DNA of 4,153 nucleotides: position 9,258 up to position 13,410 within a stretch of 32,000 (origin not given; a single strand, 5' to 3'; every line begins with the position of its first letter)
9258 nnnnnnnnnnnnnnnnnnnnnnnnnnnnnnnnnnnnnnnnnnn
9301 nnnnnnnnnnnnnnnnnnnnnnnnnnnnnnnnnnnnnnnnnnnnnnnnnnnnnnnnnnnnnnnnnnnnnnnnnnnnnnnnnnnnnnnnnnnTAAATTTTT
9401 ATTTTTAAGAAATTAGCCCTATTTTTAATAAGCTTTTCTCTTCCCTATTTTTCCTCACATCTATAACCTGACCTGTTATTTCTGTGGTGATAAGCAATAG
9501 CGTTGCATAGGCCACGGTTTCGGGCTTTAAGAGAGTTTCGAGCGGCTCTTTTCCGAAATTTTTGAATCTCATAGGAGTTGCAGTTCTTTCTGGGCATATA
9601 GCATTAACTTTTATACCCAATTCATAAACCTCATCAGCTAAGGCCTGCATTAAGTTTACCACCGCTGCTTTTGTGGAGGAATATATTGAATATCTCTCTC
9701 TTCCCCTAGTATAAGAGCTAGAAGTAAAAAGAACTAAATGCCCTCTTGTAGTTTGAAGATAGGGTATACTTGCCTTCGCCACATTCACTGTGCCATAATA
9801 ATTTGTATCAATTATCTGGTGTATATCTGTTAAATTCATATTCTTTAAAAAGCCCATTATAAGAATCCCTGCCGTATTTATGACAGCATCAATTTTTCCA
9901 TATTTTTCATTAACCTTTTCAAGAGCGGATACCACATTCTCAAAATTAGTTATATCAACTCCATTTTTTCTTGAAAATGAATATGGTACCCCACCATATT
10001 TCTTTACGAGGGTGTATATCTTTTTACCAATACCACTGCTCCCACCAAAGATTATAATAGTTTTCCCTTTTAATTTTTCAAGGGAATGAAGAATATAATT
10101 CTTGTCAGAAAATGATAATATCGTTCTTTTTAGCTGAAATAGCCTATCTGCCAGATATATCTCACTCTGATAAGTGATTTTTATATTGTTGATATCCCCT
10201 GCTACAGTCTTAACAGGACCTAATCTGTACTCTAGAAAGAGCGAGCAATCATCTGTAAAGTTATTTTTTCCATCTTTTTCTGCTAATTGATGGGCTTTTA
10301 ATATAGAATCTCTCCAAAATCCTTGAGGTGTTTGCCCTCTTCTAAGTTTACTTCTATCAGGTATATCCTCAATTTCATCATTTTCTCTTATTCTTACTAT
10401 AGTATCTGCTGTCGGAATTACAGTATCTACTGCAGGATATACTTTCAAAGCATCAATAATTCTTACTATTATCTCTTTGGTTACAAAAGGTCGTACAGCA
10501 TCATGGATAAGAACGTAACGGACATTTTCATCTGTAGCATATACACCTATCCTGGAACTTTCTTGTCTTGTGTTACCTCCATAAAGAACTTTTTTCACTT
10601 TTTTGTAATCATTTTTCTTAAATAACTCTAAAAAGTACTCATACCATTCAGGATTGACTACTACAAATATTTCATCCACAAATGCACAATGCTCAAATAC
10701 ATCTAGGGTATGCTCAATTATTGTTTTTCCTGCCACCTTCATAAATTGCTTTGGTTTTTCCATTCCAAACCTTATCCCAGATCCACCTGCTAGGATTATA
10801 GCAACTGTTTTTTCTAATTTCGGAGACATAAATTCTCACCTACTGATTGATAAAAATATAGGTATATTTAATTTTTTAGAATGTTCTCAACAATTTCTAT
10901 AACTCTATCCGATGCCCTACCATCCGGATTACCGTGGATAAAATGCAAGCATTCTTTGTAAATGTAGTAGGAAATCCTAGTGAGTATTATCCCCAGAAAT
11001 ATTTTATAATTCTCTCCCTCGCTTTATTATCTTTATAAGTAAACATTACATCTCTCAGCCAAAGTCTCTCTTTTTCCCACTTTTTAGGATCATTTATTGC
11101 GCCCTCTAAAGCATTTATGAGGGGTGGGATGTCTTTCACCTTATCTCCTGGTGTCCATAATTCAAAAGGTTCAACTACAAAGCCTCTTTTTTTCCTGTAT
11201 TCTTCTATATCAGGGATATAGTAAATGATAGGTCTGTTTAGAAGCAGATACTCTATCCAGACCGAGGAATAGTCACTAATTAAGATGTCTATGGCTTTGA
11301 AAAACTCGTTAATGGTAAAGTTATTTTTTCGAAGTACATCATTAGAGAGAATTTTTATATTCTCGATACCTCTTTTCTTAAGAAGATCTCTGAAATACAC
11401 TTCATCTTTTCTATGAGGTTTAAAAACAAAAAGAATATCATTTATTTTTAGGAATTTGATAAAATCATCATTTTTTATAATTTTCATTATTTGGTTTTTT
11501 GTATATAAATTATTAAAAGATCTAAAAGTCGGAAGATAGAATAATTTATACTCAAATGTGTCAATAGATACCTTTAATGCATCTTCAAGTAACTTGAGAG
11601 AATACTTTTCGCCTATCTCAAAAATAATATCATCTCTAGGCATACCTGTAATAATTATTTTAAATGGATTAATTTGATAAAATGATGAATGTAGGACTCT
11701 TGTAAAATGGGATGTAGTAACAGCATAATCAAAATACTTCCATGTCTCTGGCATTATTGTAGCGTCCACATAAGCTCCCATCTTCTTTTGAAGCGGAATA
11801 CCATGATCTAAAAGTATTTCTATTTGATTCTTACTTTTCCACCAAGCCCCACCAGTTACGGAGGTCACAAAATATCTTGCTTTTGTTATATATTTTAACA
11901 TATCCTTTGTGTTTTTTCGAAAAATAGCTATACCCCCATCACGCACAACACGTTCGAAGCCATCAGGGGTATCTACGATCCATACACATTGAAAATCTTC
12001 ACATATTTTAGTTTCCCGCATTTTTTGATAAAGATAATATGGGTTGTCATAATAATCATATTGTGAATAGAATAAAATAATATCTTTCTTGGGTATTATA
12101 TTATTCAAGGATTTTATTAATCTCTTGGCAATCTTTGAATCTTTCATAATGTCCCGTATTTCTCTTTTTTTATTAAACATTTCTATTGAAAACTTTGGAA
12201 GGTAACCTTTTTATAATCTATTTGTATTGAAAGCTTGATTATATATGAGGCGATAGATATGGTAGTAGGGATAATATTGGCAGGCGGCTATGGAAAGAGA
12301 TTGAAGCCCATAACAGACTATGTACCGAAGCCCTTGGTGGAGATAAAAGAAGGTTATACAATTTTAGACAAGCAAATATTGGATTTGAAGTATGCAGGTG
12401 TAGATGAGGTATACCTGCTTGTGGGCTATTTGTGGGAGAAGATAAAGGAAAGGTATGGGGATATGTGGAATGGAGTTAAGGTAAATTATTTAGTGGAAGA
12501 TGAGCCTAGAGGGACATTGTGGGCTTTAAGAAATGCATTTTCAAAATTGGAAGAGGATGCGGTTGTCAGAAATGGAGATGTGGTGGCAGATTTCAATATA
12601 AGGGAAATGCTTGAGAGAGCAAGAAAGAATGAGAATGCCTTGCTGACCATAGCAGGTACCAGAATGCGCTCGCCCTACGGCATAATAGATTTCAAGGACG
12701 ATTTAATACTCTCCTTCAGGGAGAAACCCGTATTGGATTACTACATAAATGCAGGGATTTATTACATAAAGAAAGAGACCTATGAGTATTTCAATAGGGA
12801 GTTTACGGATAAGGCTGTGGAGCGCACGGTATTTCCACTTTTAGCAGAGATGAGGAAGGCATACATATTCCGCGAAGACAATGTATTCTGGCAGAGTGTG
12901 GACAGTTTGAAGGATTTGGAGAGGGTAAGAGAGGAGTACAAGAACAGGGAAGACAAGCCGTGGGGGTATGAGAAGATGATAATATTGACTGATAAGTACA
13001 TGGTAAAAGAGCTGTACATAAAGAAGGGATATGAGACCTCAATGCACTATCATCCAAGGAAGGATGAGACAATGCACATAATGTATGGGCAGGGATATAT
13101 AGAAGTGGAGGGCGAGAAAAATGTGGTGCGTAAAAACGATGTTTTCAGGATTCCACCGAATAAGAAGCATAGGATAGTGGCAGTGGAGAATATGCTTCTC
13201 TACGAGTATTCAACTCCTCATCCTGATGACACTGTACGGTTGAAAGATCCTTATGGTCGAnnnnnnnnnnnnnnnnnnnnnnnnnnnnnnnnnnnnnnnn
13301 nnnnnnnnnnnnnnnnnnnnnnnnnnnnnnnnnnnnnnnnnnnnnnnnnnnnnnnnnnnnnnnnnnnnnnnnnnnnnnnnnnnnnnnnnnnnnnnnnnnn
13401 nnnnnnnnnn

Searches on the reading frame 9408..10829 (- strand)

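Call 72: search_protein_families(library=pfam, proteins=[window:9408-10829:-], max_evalue=0.00001)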
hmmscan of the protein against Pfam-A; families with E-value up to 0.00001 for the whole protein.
window:9408-10829:- (474 aa): 5 families
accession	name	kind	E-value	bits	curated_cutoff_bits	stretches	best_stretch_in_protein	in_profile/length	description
PF01128.25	IspD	-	3.1e-49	168.1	27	1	9-229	2-217/221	2-C-methyl-D-erythritol 4-phosphate cytidylyltransferase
PF00106.31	adh_short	-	7.7e-32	110.8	26.6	1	291-423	56-189/195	short chain dehydrogenase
PF13561.12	adh_short_C2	-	4.4e-29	102.2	27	1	291-458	50-231/236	Enoyl-(Acyl carrier protein) reductase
PF12804.13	NTP_transf_3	-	2.2e-12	47.9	27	1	10-142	1-124/160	MobA-like NTP transferase domain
PF08659.16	KR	-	3.4e-09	37.3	22.6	1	291-405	60-167/180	KR domain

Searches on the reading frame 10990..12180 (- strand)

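Call 72: search_protein_families(library=pfam, proteins=[window:10990-12180:-], max_evalue=0.00001)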
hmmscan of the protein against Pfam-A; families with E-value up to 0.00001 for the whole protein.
window:10990-12180:- (397 aa): 1 family
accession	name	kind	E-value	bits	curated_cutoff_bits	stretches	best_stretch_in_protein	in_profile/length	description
PF04464.20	Glyphos_transf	-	2.4e-54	185.2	22.1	1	28-396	8-366/367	CDP-Glycerol:Poly(glycerophosphate) glycerophosphotransferase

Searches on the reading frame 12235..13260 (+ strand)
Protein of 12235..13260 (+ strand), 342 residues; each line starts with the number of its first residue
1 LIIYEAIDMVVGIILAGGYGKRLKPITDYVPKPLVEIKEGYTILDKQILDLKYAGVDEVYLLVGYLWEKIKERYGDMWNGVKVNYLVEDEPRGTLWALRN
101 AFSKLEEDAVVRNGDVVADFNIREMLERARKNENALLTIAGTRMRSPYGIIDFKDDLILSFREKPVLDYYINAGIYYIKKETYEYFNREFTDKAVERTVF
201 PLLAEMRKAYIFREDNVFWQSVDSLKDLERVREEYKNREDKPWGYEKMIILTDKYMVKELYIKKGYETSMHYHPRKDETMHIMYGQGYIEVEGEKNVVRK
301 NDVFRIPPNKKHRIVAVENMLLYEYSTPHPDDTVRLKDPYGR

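Call 73: search_protein_families(library=pfam, proteins=[window:12235-13260:+], max_evalue=0.00001)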
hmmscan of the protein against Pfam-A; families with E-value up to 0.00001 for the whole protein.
window:12235-13260:+ (342 aa): 4 families
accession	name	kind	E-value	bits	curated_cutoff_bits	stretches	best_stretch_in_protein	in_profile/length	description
PF00483.29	NTP_transferase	-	8.7e-34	117.6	21.2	1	12-236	2-243/245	Nucleotidyl transferase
PF07883.17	Cupin_2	-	2e-09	37.5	27.2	1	262-318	5-60/70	Cupin domain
PF12804.13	NTP_transf_3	-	1.2e-08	35.7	27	1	12-137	1-119/160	MobA-like NTP transferase domain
PF01050.24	MannoseP_isomer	-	1.2e-06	29.1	23.6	1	238-315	11-88/116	Mannose-6-phosphate isomerase C-terminal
